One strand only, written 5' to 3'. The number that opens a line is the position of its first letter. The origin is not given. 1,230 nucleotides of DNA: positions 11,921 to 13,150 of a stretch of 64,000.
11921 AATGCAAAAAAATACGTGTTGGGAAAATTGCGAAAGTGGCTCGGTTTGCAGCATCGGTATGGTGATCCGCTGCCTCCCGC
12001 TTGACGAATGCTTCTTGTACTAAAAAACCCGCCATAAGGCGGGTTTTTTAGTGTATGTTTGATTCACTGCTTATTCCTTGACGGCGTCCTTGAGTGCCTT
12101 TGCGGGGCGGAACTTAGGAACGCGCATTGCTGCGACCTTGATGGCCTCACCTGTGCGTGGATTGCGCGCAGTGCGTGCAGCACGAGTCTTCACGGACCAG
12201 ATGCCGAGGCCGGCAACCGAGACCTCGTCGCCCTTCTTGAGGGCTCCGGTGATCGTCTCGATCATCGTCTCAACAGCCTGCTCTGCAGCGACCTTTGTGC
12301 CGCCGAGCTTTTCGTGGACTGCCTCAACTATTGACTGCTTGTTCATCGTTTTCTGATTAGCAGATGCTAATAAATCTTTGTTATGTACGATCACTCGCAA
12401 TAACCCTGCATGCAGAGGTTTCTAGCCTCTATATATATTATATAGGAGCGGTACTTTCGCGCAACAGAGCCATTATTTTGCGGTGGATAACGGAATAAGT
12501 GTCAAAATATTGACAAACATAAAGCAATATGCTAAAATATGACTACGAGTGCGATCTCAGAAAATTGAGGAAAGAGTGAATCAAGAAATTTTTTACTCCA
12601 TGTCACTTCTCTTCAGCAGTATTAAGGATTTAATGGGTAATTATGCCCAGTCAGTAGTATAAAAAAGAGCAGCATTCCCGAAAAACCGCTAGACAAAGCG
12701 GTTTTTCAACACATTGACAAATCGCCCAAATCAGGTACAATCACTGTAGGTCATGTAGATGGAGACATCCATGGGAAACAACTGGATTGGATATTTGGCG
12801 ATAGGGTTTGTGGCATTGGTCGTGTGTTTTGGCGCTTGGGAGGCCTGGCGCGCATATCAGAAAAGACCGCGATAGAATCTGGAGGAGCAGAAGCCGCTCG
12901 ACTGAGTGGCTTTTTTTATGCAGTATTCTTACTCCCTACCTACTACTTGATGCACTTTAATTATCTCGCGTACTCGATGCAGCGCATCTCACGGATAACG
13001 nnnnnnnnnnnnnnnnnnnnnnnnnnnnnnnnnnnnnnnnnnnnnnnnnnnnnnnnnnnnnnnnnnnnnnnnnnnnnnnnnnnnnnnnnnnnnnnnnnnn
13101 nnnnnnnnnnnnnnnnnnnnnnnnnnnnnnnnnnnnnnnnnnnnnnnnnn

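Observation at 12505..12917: Two consensus promoters, a roughly 160-nt terminator-bounded transcript and an unannotated 34-aa membrane ORF between hup and rny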

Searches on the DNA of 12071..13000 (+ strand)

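Call 5: search_rna_families(source=window, start=12300, end=13000, threshold=evalue, max_evalue=10, show_alignments=3)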
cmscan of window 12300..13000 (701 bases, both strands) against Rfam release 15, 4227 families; matches with E-value up to 10: 6.
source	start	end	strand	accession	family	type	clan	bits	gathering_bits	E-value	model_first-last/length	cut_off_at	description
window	12862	12919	+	RF01859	Phe_leader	Cis-reg; leader;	-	19.2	55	1.6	1-125/125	no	Phenylalanine leader peptide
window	12858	12917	+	RF00512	Leu_leader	Cis-reg; leader;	-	17.6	50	0.63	1-148/148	no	Leucine operon leader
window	12678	12734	-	RF00106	RNAI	Gene; antisense;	-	15.2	47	4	1-102/102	no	RNAI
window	12680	12709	+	RF00617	cHP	Cis-reg;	CL00129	14.2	40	5.3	17-41/45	no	Flavivirus capsid hairpin cHP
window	12680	12707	+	RF00106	RNAI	Gene; antisense;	-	13.8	47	8.3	72-100/102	no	RNAI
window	12680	12707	+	RF00125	IS128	Gene; sRNA;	-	12.8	80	6.6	167-195/209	no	IS128 RNA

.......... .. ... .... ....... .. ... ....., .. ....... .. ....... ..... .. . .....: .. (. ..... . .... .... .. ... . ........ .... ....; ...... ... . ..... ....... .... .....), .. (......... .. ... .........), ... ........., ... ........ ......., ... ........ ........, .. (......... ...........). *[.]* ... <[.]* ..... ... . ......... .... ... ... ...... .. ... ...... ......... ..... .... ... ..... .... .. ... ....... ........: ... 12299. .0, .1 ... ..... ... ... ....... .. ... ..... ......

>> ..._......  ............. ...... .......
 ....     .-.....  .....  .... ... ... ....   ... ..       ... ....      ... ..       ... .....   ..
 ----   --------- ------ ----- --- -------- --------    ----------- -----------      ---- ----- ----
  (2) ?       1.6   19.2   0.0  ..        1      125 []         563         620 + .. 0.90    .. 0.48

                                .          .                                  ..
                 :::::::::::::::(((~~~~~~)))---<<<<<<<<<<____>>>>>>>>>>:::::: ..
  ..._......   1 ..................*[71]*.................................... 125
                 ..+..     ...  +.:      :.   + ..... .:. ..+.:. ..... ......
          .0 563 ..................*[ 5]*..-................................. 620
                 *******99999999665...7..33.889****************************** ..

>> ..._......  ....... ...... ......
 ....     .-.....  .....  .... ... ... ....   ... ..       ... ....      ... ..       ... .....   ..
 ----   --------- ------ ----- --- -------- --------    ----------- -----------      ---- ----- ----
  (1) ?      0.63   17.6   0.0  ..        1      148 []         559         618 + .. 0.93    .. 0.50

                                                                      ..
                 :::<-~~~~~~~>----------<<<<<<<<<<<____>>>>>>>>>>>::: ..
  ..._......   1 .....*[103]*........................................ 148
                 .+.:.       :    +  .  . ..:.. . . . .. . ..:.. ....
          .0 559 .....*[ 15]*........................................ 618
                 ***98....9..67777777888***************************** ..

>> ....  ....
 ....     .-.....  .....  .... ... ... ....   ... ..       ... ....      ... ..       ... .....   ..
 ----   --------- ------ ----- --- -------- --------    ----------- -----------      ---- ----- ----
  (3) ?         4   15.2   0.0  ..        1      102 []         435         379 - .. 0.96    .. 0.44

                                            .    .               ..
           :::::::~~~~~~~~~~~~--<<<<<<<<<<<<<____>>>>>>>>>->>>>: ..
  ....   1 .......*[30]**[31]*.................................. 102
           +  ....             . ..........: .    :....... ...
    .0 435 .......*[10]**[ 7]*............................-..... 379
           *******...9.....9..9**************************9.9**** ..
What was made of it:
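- Checked: For T1 this is because the U-run pairs into the extended stem. cmscan aligns both hairpins to the terminator part of leader and RNAI models (call 5).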

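Call 52: build_rna_model(alignment_id=A8, structure=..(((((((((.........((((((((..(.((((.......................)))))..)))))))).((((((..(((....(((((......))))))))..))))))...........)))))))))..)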
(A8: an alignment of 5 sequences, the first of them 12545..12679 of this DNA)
Model R1 built from alignment A8 (5 sequences, 139 columns); structure: as given.
model positions 136; base pairs 36; branch points 1; effective number of sequences 1.34; information 0.589 bits per position. Calibrated on 0.2 Mb of random sequence (short: E-values are rough).
structure used (alignment columns):
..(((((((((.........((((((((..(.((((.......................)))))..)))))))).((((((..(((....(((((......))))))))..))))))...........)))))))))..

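Call 53: search_with_rna_model(model_id=R1, sources=[window, L003, L004, L005, L006, L007, L008, L009, L010, L011, L012, L013, L014, L015, L016, L017, L018, L019, L020, L021, L022, L023, L024, L025, L026, L027, L028, L029, L030, L031, L032, L033, L034, L035, L036, L037, L038, L039, L040, L041, L042, L043, L044, L045, L046, L047, L048, L049, L050, L051, L052, L053, L054, L055, L056, L057, L058, L059, L060, L061, L062, L063, L064, L065, L066, L067, L068, L069, L070, L071, L072, L073, L074, L075, L076, L077, L078, L079, L080, L081, L082, L083, L084, L085, L086, L087, L090, L092, L093, L097], max_evalue=10, make_alignment=true, show_alignments=0)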
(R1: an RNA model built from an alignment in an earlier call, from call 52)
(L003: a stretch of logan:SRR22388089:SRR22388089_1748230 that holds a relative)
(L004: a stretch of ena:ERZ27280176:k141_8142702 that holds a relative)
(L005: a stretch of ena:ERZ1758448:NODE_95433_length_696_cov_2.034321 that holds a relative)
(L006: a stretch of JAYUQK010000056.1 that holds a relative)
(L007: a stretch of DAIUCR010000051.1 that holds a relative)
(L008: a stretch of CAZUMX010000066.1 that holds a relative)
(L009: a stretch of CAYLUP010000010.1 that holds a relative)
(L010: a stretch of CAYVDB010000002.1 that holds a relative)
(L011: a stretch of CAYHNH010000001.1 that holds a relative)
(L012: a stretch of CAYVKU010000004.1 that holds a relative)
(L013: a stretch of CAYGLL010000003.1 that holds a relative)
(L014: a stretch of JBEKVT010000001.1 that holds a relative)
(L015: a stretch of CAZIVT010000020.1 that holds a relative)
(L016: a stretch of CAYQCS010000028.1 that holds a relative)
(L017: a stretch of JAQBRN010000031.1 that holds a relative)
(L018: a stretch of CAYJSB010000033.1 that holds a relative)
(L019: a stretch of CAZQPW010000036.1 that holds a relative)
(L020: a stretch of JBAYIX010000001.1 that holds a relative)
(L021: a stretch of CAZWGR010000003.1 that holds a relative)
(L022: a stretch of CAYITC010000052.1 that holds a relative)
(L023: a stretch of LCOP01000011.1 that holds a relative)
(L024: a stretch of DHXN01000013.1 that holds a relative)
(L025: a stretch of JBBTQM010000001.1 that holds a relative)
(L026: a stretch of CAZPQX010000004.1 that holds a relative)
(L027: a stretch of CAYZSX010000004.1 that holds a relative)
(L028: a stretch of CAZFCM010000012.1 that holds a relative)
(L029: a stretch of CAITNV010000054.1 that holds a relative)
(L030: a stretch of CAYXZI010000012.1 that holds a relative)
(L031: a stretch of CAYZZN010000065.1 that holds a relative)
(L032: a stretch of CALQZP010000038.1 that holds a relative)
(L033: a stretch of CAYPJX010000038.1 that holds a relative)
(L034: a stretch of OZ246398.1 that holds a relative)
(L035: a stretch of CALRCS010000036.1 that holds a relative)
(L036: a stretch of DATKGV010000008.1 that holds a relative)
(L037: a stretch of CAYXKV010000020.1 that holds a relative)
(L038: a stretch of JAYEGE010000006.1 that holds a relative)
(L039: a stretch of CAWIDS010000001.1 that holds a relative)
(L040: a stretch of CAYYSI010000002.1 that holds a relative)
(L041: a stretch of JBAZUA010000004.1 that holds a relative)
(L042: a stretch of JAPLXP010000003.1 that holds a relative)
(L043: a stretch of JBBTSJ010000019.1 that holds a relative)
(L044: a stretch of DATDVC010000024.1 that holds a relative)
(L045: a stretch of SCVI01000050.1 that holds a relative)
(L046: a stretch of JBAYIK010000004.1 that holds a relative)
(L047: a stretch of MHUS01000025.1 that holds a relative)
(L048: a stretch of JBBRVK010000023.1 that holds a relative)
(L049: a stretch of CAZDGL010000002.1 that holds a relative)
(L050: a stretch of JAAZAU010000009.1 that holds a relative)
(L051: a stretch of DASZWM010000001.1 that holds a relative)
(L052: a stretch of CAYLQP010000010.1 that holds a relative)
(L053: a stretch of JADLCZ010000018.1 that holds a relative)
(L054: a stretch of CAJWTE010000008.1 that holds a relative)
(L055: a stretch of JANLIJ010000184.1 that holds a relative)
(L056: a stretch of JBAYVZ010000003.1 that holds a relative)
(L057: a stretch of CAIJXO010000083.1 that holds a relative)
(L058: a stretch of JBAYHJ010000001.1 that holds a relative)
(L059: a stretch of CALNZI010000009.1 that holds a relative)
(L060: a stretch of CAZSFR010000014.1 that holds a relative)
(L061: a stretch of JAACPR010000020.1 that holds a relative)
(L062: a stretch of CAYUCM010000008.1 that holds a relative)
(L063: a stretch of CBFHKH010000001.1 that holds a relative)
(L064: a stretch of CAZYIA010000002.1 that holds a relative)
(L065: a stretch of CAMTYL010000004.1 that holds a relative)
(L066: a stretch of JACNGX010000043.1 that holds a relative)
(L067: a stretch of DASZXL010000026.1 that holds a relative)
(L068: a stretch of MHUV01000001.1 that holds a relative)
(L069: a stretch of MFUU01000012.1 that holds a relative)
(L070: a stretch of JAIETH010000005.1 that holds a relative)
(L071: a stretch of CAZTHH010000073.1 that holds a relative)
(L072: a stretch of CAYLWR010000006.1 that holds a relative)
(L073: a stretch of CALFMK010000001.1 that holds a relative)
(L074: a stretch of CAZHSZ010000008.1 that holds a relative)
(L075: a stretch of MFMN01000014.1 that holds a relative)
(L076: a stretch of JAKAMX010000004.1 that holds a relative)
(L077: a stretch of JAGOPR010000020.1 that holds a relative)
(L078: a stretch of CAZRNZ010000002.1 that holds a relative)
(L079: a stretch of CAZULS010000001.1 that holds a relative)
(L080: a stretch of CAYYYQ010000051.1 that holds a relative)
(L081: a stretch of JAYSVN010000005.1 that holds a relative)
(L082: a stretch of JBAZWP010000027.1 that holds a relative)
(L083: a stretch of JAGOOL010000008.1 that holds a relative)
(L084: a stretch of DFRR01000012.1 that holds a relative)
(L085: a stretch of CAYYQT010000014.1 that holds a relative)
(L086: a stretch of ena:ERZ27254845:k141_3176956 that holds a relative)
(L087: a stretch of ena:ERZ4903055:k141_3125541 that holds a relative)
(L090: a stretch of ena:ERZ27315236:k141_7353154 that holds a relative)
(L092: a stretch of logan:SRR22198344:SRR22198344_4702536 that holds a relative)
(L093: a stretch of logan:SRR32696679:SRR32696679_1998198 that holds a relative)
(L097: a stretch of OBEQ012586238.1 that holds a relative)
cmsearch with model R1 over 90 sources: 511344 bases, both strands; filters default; matches with E-value up to 10: 7.
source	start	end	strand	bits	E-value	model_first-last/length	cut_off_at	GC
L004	240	376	-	148.7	2.5e-35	1-136/136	no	0.39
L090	297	431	-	148.5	2.9e-35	1-136/136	no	0.35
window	12545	12679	+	134.5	1.1e-31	1-136/136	no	0.37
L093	953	1086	-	132.7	3.3e-31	1-136/136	no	0.39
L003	93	229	-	121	3.5e-28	1-136/136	no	0.42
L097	737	862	-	56.6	1.6e-11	1-136/136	no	0.44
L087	960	1087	-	44.2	2.7e-08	1-136/136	no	0.47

Alignment A9: 7 matches aligned to the model, 169 columns, each read 5' to 3' on its own strand. Consensus structure (alignment columns), stored with it:
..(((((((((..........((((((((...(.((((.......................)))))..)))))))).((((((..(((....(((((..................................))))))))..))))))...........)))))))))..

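Call 62: search_with_rna_model(model_id=R1, sources=[L098, L099, L100, L101, L086, L092, L095, L005], max_evalue=10, filters=off)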
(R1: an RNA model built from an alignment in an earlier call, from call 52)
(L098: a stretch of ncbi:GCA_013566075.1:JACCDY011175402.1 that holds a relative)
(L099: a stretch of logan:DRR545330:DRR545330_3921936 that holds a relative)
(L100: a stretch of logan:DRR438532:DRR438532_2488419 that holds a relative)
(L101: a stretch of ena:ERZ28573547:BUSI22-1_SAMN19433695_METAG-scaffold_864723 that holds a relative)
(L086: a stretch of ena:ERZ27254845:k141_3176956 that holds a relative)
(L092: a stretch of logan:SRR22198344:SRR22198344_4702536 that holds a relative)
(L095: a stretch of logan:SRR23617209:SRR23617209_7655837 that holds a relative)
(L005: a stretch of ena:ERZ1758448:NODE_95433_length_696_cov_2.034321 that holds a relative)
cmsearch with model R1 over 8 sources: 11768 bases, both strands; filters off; matches with E-value up to 10: 32.
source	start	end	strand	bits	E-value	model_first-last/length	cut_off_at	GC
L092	572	644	+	12.3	0.11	1-136/136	no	0.36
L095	564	636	+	12.3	0.11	1-136/136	no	0.36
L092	264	292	-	11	0.24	1-136/136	no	0.48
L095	256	284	-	11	0.24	1-136/136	no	0.48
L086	86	159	+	10.2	0.4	1-136/136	no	0.39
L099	710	762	-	9.2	0.71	1-136/136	no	0.57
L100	928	980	-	9.2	0.71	1-136/136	no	0.57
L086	2075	2153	-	8.7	0.95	1-136/136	no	0.54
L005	104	123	-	8.6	1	1-136/136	no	0.5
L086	2775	2821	+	7.2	2.3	1-136/136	no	0.38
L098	534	647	+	7.2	2.3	1-136/136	no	0.52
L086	366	417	+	7.1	2.5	1-136/136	no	0.63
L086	1330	1390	+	7.1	2.5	1-136/136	no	0.26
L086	2846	2902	+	6.9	2.8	1-136/136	no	0.49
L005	620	647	-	6.9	2.9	1-136/136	no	0.5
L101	106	130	+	6.7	3.1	1-136/136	no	0.24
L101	710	737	+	6.5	3.6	1-136/136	no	0.5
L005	620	647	+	6.4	3.9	1-136/136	no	0.5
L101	369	421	-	6.2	4.2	1-136/136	no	0.53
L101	708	739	-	6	4.7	1-136/136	no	0.5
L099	316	343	+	6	4.7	1-136/136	no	0.39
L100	534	561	+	6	4.7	1-136/136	no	0.39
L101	103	133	-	5.9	5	1-136/136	no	0.26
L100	211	240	-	5.8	5.3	1-136/136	no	0.7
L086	1696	1757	-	5.5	6.4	1-136/136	no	0.48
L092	265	291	+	5.1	8.3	1-136/136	no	0.48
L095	257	283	+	5.1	8.3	1-136/136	no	0.48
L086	472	495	+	5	8.8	1-136/136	no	0.42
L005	231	263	+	4.9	9.1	1-136/136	no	0.42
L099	316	343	-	4.8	9.9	1-136/136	no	0.39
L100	534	561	-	4.8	9.9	1-136/136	no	0.39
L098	1395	1444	+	4.8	10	1-136/136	no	0.48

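Call 67: search_with_rna_model(model_id=R1, sources=[L102], max_evalue=1, filters=off)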
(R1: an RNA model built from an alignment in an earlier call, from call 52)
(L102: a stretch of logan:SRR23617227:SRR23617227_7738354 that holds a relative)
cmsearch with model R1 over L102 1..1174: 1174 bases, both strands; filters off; matches with E-value up to 1: 6.
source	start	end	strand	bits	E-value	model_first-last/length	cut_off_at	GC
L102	30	151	+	86.7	6.4e-22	9-128/136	no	0.37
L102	466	495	-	7.8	0.16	1-136/136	no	0.57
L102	322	407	-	6.9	0.28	1-136/136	no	0.51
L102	158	191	+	5.8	0.54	1-136/136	no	0.35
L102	897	1015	-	5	0.85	1-136/136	no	0.45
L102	770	817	+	4.8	0.99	1-136/136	no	0.48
